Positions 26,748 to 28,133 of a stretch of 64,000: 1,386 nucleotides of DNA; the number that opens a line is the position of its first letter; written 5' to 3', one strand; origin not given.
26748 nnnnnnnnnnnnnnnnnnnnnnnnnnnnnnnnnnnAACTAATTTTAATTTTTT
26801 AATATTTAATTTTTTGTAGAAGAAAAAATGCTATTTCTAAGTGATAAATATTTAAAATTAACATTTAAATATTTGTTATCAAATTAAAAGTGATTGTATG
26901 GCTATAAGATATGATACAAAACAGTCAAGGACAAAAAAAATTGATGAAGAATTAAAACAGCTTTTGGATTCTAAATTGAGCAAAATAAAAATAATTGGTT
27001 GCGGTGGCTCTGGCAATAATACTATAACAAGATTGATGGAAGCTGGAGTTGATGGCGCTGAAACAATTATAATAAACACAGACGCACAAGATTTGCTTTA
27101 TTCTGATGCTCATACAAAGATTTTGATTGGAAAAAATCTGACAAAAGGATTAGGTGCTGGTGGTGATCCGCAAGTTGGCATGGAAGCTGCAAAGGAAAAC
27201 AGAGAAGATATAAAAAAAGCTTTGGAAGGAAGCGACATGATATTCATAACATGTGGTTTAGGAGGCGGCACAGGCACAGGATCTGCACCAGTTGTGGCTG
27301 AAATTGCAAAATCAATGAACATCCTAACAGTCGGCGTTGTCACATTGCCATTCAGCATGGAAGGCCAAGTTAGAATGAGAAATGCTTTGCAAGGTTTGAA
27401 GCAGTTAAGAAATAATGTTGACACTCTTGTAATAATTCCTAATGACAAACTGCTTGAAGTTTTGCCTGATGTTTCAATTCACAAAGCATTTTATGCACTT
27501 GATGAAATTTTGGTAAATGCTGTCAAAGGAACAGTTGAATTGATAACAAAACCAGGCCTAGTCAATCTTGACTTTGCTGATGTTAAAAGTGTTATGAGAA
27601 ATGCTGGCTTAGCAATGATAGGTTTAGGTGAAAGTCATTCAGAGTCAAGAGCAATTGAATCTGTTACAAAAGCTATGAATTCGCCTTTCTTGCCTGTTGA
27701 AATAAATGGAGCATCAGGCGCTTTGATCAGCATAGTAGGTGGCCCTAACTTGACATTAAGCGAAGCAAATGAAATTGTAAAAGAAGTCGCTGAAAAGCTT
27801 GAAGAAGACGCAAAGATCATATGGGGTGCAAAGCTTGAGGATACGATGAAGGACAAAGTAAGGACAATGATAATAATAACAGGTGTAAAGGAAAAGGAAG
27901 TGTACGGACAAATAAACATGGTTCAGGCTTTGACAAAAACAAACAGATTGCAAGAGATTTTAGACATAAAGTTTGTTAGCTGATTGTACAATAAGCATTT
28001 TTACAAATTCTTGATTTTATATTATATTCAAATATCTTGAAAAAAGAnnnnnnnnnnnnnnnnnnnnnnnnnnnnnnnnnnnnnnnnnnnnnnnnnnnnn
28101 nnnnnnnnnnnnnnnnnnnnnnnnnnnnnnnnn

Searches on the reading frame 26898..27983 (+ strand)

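Call 40: search_protein_families(library=pfam, proteins=[window:26898-27983:+], max_evalue=0.001)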
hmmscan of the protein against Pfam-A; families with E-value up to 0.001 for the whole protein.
window:26898-27983:+ (361 aa): 2 families
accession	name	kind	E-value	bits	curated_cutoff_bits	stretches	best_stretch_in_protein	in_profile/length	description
PF00091.31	Tubulin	-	3.6e-52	177.9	33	1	29-189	1-189/190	Tubulin/FtsZ family, GTPase domain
PF12327.13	FtsZ_C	-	3.5e-32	111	27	1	237-331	1-95/95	FtsZ family, C-terminal domain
